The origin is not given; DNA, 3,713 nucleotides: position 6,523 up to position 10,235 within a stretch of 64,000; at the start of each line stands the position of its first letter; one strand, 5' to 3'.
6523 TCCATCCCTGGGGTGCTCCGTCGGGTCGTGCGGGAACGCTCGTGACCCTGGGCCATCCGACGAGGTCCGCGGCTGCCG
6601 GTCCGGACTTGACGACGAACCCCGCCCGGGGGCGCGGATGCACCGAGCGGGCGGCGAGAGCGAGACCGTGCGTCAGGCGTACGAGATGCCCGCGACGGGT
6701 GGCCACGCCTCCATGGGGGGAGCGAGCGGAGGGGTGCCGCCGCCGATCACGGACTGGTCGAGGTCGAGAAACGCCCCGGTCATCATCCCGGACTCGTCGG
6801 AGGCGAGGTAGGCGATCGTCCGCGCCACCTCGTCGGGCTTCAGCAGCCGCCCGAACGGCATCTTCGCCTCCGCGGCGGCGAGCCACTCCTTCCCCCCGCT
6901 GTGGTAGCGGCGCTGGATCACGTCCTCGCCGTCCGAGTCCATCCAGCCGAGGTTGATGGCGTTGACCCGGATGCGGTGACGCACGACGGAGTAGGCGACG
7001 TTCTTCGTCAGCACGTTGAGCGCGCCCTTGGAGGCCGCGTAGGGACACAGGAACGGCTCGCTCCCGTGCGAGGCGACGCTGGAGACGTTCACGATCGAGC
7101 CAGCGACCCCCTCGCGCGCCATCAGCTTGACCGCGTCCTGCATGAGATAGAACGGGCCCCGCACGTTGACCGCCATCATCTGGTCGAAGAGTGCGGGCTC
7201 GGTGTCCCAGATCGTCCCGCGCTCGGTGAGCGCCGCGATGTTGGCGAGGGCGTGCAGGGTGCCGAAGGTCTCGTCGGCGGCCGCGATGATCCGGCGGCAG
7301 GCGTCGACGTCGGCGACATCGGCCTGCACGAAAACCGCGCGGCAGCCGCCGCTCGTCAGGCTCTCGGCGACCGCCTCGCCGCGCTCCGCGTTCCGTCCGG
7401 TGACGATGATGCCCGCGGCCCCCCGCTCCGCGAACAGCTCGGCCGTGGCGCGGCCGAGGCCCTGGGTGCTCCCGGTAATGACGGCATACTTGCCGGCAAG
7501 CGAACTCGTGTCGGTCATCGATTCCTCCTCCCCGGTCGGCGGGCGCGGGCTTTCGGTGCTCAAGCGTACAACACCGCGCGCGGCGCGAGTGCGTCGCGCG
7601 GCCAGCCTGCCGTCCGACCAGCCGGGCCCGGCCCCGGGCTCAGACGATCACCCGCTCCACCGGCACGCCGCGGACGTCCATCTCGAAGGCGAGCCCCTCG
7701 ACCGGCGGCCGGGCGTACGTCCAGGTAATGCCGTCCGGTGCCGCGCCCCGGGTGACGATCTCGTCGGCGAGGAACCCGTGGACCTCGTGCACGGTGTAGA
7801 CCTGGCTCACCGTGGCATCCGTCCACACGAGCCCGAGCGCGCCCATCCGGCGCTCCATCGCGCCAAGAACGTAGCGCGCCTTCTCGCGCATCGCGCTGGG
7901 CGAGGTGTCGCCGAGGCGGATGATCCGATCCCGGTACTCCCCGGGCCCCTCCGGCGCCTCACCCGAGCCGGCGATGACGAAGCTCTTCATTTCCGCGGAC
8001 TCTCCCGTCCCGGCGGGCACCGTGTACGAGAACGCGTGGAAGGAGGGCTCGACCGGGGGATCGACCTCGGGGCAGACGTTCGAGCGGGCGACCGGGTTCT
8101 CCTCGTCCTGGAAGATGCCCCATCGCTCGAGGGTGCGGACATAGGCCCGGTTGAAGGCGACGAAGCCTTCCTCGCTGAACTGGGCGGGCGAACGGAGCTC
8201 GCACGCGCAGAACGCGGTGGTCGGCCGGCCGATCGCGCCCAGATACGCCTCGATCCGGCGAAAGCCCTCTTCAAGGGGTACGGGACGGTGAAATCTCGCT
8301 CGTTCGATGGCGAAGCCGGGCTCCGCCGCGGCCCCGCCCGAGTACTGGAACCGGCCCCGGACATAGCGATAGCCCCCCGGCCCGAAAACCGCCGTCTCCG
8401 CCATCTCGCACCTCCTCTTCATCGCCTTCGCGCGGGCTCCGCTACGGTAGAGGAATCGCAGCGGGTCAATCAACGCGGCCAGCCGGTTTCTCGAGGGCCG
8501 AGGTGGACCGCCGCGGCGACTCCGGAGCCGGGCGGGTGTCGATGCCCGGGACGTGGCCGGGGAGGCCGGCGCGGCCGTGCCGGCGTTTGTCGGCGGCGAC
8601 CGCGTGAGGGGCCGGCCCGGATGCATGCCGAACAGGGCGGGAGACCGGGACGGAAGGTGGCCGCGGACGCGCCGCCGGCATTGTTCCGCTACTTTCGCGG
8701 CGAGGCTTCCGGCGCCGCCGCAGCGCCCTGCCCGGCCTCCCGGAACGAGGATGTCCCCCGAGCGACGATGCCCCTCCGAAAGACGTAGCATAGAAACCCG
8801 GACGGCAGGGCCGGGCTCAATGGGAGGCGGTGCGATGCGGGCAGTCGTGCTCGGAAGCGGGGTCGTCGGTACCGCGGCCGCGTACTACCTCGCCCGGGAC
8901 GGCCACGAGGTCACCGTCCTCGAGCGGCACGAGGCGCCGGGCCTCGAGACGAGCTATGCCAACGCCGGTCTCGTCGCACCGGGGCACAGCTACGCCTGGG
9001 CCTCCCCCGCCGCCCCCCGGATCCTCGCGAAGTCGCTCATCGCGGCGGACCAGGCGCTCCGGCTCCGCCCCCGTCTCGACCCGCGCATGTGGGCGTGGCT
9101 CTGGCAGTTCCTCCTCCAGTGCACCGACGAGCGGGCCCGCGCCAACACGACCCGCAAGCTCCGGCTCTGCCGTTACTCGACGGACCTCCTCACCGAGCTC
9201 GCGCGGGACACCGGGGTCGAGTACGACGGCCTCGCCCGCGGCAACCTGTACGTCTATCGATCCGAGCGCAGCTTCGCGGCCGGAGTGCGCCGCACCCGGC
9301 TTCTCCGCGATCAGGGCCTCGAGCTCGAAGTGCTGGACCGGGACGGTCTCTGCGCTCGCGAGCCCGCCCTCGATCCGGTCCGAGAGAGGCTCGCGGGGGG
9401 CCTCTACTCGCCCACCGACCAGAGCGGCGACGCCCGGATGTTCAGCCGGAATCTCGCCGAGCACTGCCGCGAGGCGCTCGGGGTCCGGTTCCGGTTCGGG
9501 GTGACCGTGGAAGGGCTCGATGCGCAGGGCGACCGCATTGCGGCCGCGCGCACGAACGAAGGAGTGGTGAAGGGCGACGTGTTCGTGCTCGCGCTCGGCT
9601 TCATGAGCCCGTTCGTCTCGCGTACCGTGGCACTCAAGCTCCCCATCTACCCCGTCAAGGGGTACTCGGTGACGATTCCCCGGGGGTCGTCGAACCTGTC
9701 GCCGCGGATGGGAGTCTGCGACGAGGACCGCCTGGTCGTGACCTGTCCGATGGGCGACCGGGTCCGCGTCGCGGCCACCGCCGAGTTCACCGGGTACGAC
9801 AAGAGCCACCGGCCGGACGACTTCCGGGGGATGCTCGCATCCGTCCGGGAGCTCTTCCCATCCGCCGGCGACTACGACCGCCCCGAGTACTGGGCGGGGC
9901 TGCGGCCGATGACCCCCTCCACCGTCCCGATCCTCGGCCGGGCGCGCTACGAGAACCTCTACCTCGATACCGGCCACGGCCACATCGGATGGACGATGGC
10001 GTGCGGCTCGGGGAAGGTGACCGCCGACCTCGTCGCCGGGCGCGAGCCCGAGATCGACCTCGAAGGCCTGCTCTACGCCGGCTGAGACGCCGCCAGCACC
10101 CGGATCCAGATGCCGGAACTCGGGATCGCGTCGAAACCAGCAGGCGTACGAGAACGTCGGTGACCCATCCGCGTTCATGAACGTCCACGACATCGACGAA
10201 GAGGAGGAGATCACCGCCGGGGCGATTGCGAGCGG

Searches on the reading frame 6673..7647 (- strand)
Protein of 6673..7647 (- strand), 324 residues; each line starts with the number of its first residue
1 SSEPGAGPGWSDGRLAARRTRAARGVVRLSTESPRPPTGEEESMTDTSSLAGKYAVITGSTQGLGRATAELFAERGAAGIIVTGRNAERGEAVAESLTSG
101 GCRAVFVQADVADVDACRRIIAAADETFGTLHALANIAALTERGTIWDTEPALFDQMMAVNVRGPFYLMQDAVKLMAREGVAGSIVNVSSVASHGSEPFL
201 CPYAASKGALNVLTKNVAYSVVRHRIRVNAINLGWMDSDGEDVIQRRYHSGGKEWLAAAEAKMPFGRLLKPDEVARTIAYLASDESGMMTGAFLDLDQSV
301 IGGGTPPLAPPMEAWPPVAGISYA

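Call 63: search_protein_families(library=pfam, proteins=[window:6673-7647:-], max_evalue=0.000001)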
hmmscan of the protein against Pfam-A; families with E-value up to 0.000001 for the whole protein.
window:6673-7647:- (324 aa): 3 families
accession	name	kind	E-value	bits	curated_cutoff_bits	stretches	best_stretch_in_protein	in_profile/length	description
PF13561.12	adh_short_C2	-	5.2e-53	180.5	27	1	61-297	5-232/236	Enoyl-(Acyl carrier protein) reductase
PF00106.31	adh_short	-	4.1e-46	157.4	26.6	1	53-241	1-187/195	short chain dehydrogenase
PF08659.16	KR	-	4.2e-19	69.6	22.6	1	56-216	4-162/180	KR domain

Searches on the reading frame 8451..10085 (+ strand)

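Call 63: search_protein_families(library=pfam, proteins=[window:8451-10085:+], max_evalue=0.000001)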
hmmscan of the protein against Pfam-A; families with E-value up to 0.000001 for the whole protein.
window:8451-10085:+ (544 aa): 4 families
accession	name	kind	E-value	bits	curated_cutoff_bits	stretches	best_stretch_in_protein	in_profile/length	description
PF01266.30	DAO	-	9.9e-72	242.8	27.9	1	131-527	2-353/353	FAD dependent oxidoreductase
PF13450.12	NAD_binding_8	-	1.3e-08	35.4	21.9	1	133-171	1-39/68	NAD(P)-binding Rossmann-like domain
PF07992.20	Pyr_redox_2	-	5.1e-08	33.1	26.1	0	130-161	2-175/291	Pyridine nucleotide-disulphide oxidoreductase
PF00070.33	Pyr_redox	-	5.3e-07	30.5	22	0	130-163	1-34/82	Pyridine nucleotide-disulphide oxidoreductase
